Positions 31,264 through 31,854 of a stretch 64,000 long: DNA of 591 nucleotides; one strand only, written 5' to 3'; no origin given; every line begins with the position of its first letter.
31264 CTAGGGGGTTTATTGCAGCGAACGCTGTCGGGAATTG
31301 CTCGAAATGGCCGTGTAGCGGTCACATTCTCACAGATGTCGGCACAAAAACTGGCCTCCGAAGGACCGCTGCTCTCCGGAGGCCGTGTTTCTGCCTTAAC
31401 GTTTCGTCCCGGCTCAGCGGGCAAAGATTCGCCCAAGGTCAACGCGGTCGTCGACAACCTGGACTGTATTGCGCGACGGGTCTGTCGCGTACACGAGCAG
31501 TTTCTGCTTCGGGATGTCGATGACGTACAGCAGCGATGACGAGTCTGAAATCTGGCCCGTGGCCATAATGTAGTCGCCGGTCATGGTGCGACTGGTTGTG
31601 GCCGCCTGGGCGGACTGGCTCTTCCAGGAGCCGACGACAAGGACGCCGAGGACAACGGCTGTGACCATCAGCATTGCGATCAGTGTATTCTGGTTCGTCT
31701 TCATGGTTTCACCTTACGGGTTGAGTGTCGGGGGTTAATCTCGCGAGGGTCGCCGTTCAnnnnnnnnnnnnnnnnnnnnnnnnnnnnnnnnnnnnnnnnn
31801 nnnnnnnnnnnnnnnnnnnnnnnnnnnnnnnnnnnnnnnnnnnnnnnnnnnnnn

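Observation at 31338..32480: Tandem paralogous ~90-aa secreted proteins plus a small anchored protein forming a terminator-delimited mini-operon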

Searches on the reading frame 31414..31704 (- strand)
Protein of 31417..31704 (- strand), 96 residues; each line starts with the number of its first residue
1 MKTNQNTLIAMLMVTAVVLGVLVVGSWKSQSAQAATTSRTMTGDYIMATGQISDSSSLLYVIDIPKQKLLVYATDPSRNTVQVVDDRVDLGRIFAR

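Call 4: search_protein_families(library=pfam, proteins=[window:31417-31704:-], max_evalue=10)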
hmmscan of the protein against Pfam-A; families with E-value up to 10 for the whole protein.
seq(96 aa): 2 families
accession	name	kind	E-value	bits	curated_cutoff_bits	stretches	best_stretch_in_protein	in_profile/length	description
PF18246.6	OST_IS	-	0.018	15.5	25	1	15-64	35-81/91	Oligosaccharyltransferase Insert domain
PF12729.13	4HB_MCP_1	-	0.23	11.4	27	1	8-80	11-78/181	Four helix bundle sensory module for signal transduction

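Call 5: search_protein_families(library=ncbifam, proteins=[window:31417-31704:-], max_evalue=10)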
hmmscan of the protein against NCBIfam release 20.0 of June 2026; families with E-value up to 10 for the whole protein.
seq(96 aa): 1 family
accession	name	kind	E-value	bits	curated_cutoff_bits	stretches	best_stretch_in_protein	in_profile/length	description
NF052375.1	antisigma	equivalog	0.0051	16.8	100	1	8-75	88-157/217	anti-sigma factor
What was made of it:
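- On PEP-CTERM sorting domain (gene C): There is no hit at E<=10 in NCBIfam or Pfam (calls 4, 5).
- On Type IV pilin / pseudopilin: There were no pilin family hits (calls 4, 5).
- Protein A gives a weak hit to an anti-sigma model (E 0.005; call 5). C has no PEP motif and no PEP-CTERM model hit (calls 4, 5).
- Tried and rejected: Pfam and NCBIfam scans of A, B and C gave only sub-threshold noise (calls 4, 5).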

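Call 10: find_homologous_proteins(query=window:31417-31704:-, max_evalue=0.01)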
Query seq(96 aa) (96 aa): 4 proteins with E <= 0.01 among 10 candidates.
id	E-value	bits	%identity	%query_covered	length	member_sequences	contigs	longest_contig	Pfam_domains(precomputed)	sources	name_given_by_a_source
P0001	5.6e-50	184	95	100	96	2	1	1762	-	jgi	jgi:hypothetical protein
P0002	8.9e-39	149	77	99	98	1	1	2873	-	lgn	-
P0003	1.6e-36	141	72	100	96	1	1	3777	-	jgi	jgi:hypothetical protein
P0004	5.4e-35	137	70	100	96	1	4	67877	-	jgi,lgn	jgi:hypothetical protein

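Call 13: find_encoding_contigs(protein=P0004, flank=10000, max_places=4)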
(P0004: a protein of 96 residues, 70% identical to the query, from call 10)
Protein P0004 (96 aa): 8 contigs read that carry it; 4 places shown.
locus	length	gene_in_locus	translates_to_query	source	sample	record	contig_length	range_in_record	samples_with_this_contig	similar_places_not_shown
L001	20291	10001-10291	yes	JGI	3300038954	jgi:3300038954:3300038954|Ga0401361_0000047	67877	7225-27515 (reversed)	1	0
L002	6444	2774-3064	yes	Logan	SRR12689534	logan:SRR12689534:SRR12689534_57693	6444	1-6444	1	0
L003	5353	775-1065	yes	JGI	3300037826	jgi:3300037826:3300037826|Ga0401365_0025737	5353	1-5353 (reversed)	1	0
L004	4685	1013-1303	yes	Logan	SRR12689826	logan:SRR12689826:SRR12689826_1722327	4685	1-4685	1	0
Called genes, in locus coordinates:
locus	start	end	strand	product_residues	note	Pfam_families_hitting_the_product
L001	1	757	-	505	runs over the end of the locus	-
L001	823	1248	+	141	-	PF01894:YjbQ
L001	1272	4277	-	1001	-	PF00133:tRNA-synt_1, PF01406:tRNA-synt_1e (faint), PF09334:tRNA-synt_1g, PF08264:Anticodon_1, PF10458:Val_tRNA-synt_C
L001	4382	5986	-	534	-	PF00682:HMGL-like, PF22617:HCS_D2, PF08502:LeuA_dimer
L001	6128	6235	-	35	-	-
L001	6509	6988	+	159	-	PF03692:CxxCxxCC (weak)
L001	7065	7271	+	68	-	-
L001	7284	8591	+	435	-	PF13393:tRNA-synt_His, PF00587:tRNA-synt_2b (weak)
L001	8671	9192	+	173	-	-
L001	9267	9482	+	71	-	-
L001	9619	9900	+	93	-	-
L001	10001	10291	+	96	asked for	-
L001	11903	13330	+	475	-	PF07589:PEP_exosort_dom (weak)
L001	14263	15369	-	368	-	PF14520:HHH_5 (faint), PF21102:DprA_N (faint), PF02481:DNA_processg_A, PF18306:LDcluster4, PF17782:WHD_DprA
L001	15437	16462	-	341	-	PF04055:Radical_SAM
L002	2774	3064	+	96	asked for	-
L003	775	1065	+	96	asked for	-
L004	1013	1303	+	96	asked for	-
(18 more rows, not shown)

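Call 27: search_solved_structures(query=A1, max_evalue=10)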
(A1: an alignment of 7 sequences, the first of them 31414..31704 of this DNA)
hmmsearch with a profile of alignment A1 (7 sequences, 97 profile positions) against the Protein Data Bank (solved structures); distinct sequences matched with E-value up to 10: 27.
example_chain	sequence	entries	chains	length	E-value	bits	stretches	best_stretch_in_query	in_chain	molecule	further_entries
3wwa_A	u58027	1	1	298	9.7e-11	44.9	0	54-83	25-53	Pizza7H protein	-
6qsd_A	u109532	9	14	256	4.2e-09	39.6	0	54-83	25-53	Pizza6S | Pizza6-S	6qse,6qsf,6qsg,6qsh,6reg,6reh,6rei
6rej_A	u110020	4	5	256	5e-09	39.4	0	54-83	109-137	Pizza6-SH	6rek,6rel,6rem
3ww9_A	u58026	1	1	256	5.8e-09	39.2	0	54-83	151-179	pizza6 protein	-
6f0t_A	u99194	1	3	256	1e-08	38.4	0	54-83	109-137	Pizza6-SFW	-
7zqg_A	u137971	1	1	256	5.2e-07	32.9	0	54-83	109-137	Pizza6-KSH-TSH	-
7zq2_A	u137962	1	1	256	5.3e-07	32.9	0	54-83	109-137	Pizza6-RSH-TSH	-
7zcj_A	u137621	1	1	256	5.3e-07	32.9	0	54-83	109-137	Pizza6-TNH-TSH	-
7zpw_A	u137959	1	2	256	9.3e-07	32.1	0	54-83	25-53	Pizza6-TSK-TSH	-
6f0s_A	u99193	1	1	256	9.7e-07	32.1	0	54-83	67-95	Pizza6-SYW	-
7zpz_A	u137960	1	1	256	1.1e-06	31.9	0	54-83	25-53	Pizza6-TSR-TSH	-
7zph_A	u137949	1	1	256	1.2e-06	31.8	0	54-83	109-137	Pizza6-TNK-RSH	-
6ren_A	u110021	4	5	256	1.3e-06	31.6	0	54-83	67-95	3fPizza6-SH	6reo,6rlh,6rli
6i38_A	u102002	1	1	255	6.1e-06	29.5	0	54-83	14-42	nv2Pizza6-AYW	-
6i39_A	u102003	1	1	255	8.1e-06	29.1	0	54-83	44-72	v31Pizza6-AYW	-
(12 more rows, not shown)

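Call 28: search_protein_representatives(alignment_id=A3)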
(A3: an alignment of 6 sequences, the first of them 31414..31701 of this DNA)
Query: 6 sequences, 96 profile positions. Proteins with E-value up to 0.001 (for the whole library): 530; up to 1e-10: 103; up to 1e-30: 1. The best 150 are listed.
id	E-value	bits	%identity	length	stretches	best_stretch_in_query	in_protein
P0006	3.4e-42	158.6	-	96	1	1-96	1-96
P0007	6.1e-25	103.3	-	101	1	1-95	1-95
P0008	1.2e-23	99.1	-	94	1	1-95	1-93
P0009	2.6e-23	98.1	-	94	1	1-94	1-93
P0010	3.3e-23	97.7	-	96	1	4-95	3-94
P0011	1.7e-21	92.2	-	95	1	1-95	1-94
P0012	4.1e-19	84.6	-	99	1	1-94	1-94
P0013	4.9e-18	81.2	-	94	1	1-94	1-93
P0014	6.4e-18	80.8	-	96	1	4-93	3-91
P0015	8.1e-18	80.5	-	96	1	1-95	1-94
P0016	2.2e-17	79.1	-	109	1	1-95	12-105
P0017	4.8e-17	78.0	-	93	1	1-91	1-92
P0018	9.7e-17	77.0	-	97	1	1-95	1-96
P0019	1.1e-16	76.8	-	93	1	1-94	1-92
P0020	2.1e-16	75.9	-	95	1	1-96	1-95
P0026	2.0e-15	72.8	-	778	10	52-88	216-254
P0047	8.4e-14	67.6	-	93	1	5-95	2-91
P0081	7.3e-12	61.4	-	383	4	43-90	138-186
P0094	3.3e-11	59.3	-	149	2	3-95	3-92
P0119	2.6e-10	56.4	-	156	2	5-95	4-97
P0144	1.5e-09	54.0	-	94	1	11-95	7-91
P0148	2.0e-09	53.5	-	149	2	8-95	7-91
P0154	3.0e-09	53.0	-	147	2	38-94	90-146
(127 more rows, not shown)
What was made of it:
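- The exhaustive profile search found 530 cluster representatives (103 with E<=1e-10), almost all 90-100 aa and matched end to end (call 28).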

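Call 29: predict_structure(alignment_id=A3)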
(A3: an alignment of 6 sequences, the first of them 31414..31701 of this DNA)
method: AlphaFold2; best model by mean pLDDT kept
length: 95 residues; sequences in the alignment: 6
mean_pLDDT: 71.8   pTM: 0.48
mean pLDDT of the five models: 71.8, 70.2, 69.5, 65.0, 62.3
residues with pLDDT >= 90: 0; 70-90: 53; 50-70: 30; < 50: 12
segments of 3 or more residues with pLDDT < 50: 24-35
pLDDT, mean of each block of 10 residues (from residue 1): 61 62 46 53 84 85 88 82 83 76
secondary structure, 60 per line:
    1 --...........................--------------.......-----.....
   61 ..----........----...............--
elements in order: H3-29 E44-50 E56-62 E67-74 E79-88 H89-93
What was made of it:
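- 31414..31704 (-): Gene A. It encodes a 96-aa A-type member with an N-terminal hydrophobic helix, an AQA site and one four-stranded beta-meander domain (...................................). The AlphaFold2 model has strands 44-50, 56-62, 67-74 and 79-88, with pLDDT about 85 in the domain (call 29).
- On Beta-propeller blade (structural class): The AlphaFold2 model of A has strands 44-50, 56-62, 67-74 and 79-88, with domain pLDDT about 85 (call 29).
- Structure of A. The model shows a helix followed by 4 strands, with domain pLDDT about 85 (call 29).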

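Call 34: fold_search(model_id=the predicted structure, library=pdb)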
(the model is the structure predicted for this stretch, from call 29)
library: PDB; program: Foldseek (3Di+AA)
matches with E <= 10: 673; with E <= 0.001: 0
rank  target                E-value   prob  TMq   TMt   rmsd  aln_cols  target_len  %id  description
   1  7ui9_a                4.1e-01  0.94  0.35  0.10   4.7        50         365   14  Core Mediator-PICearly (Copy A) (released 2023-02-15)
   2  7e8b_I                5.2e-01  0.98  0.45  0.06   2.4        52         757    4  CryoEM structure of human Kv4.2-DPP6S complex (released 2021-10-13)
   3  2hiz_A                5.5e-01  0.12  0.20  0.06  16.5        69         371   14  Crystal Structure of human beta-secretase (BACE) in the presence of an inhibitor (released 2007-01-23)
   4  2gbc_A                5.8e-01  0.82  0.36  0.06   3.4        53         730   11  Native DPP-IV (CD26) from Rat (released 2006-07-04)
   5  9hcj_R0               7.3e-01  0.66  0.36  0.02   9.0        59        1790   17  D. discoideum nuclear pore complex (released 2024-12-25)
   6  1fat_D                7.3e-01  0.63  0.31  0.14   2.6        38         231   29  PHYTOHEMAGGLUTININ-L (released 1996-12-23)
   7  4hgz_B                7.3e-01  0.33  0.30  0.15   9.4        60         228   13  Structure of the CcbJ Methyltransferase from Streptomyces caelestis (released 2013-10-30)
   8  1wmi_A                7.8e-01  0.87  0.36  0.39   2.9        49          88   14  Crystal structure of archaeal RelE-RelB complex from Pyrococcus horikoshii OT3 (released 2005-03-15)
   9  6y2s_B                7.8e-01  0.84  0.37  0.12   6.5        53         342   11  Escherichia coli R318A RnlA endoribonuclease (single alanine mutant of RnlA) (released 2021-03-31)
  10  3pe7                  8.2e-01  0.91  0.40  0.12   3.1        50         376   12  Oligogalacturonate lyase in complex with manganese (released 2010-11-03)
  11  6l8q_A                8.2e-01  0.85  0.36  0.05   4.1        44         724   14  Complex structure of bat CD26 and MERS-RBD (released 2019-12-04)
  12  6y2r_B                8.2e-01  0.84  0.38  0.12   6.5        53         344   11  Escherichia coli R255A RnlA endoribonuclease (single alanine mutant of RnlA) (released 2021-05-12)
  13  2p18                  8.2e-01  0.77  0.34  0.13   7.0        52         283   21  Crystal structure of the Leishmania infantum glyoxalase II (released 2008-01-15)
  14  5yp1_B                8.7e-01  0.97  0.43  0.06   1.6        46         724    9  Crystal structure of dipeptidyl peptidase IV (DPP IV) from Pseudoxanthomonas mexicana WO24 (released 2018-02-21)
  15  6y2s_A                9.3e-01  0.80  0.37  0.12   6.6        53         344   11  Escherichia coli R318A RnlA endoribonuclease (single alanine mutant of RnlA) (released 2021-03-31)
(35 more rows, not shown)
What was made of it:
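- The monomer's best-probability matches are also propeller blades (call 34).
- Tried and rejected: Foldseek with the monomer model gave nothing significant (call 34).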

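Call 36: find_homologous_proteins(query=A6, max_evalue=0.001)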
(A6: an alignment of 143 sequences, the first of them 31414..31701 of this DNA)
Query A6 (143 sequences) (95 aa, profile of the alignment): 41 proteins with E <= 0.001 among 8000 candidates.
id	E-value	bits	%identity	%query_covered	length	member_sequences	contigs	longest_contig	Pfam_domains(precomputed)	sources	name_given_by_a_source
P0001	1.6e-29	119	95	100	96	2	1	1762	-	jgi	jgi:hypothetical protein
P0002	3.9e-26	109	77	99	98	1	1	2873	-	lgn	-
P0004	4.6e-26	108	69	100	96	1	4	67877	-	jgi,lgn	jgi:hypothetical protein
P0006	3.6e-25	106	66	100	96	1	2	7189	-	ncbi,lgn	-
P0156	4.5e-19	86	29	81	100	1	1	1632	-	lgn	-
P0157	4.1e-17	80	32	75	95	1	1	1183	-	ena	-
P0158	1.4e-16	78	28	72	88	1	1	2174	-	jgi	jgi:hypothetical protein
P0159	1.6e-16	78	26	81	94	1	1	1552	-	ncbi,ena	-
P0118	2.3e-16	77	36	53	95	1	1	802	-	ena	-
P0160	2.8e-16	77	31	89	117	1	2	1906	-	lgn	-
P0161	6.8e-16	76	24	76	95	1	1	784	-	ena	-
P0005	5.2e-15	73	29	71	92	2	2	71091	-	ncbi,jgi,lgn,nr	ncbi:MAG: hypothetical protein GVY16_10370 [Planctomycetes bacterium]|jgi:hypothetical protein|nr:hy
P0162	1.1e-14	72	33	88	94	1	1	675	-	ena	-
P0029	1.3e-14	72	24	93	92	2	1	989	-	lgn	-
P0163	1.8e-14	71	34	67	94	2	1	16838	-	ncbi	-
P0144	6.2e-13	66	27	67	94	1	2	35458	-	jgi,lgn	jgi:hypothetical protein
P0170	8.1e-12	63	35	36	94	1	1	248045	-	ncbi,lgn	ncbi:MAG: hypothetical protein U1A27_09825 [Phycisphaerae bacterium]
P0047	1.5e-11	62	-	-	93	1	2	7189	-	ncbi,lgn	-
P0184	1.7e-6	46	22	88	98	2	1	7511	-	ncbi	ncbi:MAG TPA: hypothetical protein VF184_09410 [Phycisphaeraceae bacterium]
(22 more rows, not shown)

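Call 37: find_encoding_contigs(protein=P0170, flank=8000, max_places=2)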
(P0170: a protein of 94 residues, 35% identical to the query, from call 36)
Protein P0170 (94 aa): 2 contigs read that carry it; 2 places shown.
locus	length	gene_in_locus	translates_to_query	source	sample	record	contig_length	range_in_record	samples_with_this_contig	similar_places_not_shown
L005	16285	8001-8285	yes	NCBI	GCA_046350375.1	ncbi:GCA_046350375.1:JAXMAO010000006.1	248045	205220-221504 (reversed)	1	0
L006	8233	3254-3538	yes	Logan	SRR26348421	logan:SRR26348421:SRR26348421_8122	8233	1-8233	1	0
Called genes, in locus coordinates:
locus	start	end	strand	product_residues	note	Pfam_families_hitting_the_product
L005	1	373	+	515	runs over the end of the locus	PF00221:Lyase_aromatic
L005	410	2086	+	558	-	PF17391:Urocanase_N, PF01175:Urocanase, PF17392:Urocanase_C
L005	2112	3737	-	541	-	PF00404:Dockerin_1 (weak)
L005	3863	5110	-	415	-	PF01743:PolyA_pol, PF12627:PolyA_pol_RNAbd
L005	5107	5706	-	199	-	PF03602:Cons_hypoth95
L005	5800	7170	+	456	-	PF13393:tRNA-synt_His, PF00587:tRNA-synt_2b (weak), PF03129:HGTP_anticodon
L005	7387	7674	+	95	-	-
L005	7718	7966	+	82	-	-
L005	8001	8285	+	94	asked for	-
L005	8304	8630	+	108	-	-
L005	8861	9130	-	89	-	PF13412:HTH_24 (faint)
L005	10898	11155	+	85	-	-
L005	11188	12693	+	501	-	-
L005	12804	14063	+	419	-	PF05221:AdoHcyase, PF02826:2-Hacid_dh_C, PF00670:AdoHcyase_NAD, PF07991:KARI_N (weak)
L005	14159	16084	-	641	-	-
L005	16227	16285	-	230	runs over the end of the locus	PF06971:Put_DNA-bind_N, PF02629:CoA_binding, PF01408:GFO_IDH_MocA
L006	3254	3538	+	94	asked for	-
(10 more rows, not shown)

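Call 38: find_encoding_contigs(protein=P0144, flank=8000, max_places=2)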
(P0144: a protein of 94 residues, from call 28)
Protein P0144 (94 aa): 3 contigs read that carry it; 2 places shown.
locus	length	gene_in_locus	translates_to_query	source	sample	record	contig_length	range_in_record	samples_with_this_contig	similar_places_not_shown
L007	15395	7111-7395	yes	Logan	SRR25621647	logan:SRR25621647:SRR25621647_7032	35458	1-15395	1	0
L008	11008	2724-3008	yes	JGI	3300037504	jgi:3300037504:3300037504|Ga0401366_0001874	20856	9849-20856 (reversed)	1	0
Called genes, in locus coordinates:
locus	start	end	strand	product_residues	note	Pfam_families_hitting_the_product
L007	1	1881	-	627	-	?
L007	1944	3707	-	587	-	PF00682:HMGL-like, PF22617:HCS_D2, PF08502:LeuA_dimer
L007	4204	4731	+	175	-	PF03692:CxxCxxCC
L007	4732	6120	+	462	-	PF13393:tRNA-synt_His, PF00587:tRNA-synt_2b (faint)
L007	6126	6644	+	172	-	-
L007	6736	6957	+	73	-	-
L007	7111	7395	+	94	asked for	-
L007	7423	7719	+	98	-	-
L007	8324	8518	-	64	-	-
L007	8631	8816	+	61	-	-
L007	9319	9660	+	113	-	PF00872:Transposase_mut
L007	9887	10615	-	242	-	PF02463:SMC_N (faint), PF00005:ABC_tran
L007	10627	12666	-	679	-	PF03169:OPT (weak)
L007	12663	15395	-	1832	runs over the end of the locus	PF02687:FtsX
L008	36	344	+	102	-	-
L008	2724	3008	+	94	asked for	-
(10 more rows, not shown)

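Call 39: find_encoding_contigs(protein=P0163, flank=8000, max_places=2)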
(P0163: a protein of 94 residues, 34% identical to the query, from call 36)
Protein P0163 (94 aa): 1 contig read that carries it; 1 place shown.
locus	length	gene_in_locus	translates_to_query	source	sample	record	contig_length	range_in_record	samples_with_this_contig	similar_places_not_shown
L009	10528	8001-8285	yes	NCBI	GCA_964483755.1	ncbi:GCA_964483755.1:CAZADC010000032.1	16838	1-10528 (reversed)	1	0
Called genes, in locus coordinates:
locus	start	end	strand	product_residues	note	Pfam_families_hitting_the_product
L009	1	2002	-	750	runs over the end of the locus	PF10150:RNase_E_G, PF20833:RNase_E_G_Thio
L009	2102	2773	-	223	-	PF10105:DUF2344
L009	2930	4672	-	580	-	PF05524:PEP-utilisers_N, PF00391:PEP-utilizers, PF02896:PEP-utilizers_C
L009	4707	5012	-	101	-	PF00381:PTS-HPr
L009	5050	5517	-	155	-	PF00359:PTS_EIIA_2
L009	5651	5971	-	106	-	PF02482:Ribosomal_S30AE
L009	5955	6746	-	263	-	PF04367:DUF502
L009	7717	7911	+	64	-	-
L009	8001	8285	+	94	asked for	-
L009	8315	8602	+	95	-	-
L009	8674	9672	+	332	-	PF04055:Radical_SAM, PF06968:BATS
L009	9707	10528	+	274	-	?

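Call 54: predict_structure(alignment_id=A7)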
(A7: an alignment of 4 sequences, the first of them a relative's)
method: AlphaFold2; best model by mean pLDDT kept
length: 149 residues; sequences in the alignment: 4
mean_pLDDT: 80.6   pTM: 0.68
mean pLDDT of the five models: 80.6, 80.1, 78.9, 78.6, 77.0
residues with pLDDT >= 90: 84; 70-90: 24; 50-70: 17; < 50: 24
segments of 3 or more residues with pLDDT < 50: 18-32, 35-37
pLDDT, mean of each block of 10 residues (from residue 1): 50 50 46 50 84 91 94 95 96 90 90 94 96 96 88
secondary structure, 60 per line:
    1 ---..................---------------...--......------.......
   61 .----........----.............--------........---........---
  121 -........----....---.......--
elements in order: H4-21 E37-39 E42-47 E54-61 E66-73 E78-86 H87-90 E99-106 E110-117 E122-129 E134-137 H143-147
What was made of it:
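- On Beta-propeller blade (structural class): The fusion model has two such units at pLDDT above 90 (call 54).
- Structure of the fusion P0094. pLDDT is above 90 over residues 40-149 and pTM is 0.68, with two four-stranded sheets (call 54).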

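Call 56: search_protein_families(library=ncbifam, proteins=[P0081, P0094], max_evalue=1)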
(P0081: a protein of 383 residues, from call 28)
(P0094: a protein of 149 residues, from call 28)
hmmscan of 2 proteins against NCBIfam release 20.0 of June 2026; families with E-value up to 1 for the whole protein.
P0081 (383 aa): 0 families

P0094 (149 aa): 1 family
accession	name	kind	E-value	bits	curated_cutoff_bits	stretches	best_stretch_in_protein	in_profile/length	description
NF041742.1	WGxxGxxG_fam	subfamily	0.094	13.3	35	1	10-45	5-40/69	WGxxGxxG family protein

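Call 57: search_protein_families(library=pfam, proteins=[P0081, P0094, P0026], max_evalue=1)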
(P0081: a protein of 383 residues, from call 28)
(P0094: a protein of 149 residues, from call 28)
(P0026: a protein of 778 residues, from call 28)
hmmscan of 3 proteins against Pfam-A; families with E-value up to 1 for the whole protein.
P0081 (383 aa): 3 families
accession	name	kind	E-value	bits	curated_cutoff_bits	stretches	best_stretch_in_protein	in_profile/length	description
PF08450.18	SGL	-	0.00017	21.7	26.3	0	229-278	140-189/246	SMP-30/Gluconolactonase/LRE-like region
PF10282.15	Lactonase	-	0.1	12.2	21.7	0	230-261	251-282/344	Lactonase, 7-bladed beta-propeller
PF18692.7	DUF5640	-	0.2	12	28.5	0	165-185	36-56/85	Family of unknown function (DUF5640)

P0094 (149 aa): 1 family
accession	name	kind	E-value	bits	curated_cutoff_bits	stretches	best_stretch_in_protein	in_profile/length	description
PF01436.27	NHL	-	0.05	14.1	20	0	108-119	10-20/28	NHL repeat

P0026 (778 aa): 6 families
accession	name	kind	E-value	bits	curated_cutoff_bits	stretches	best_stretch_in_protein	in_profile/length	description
PF01436.27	NHL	-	4.1e-33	112.2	20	5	506-531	2-28/28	NHL repeat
PF20937.3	FHBP_N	-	8.1e-08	32.7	27.6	0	242-260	20-38/92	Factor H binding protein, N-terminal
PF18781.7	Phage_spike_2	-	1.4e-06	29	25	0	456-497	10-51/76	Phage spike trimer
PF17170.10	DUF5128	-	0.00018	21.2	22.9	0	210-238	43-71/321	6-bladed beta-propeller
PF23821.1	DUF7191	-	0.0019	18.5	27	0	340-353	47-60/64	Family of unknown function (DUF7191)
PF13588.12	HSDR_N_2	-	0.044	14.3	25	0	207-240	75-110/110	Type I restriction enzyme R protein N terminus (HSDR_N)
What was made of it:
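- On NHL repeat (Pfam PF01436): The fusion P0094 hits NHL at E 0.05, 14.1 bits against a cut-off of 20 (call 57).
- Pfam NHL and SGL hits are below threshold (call 57).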
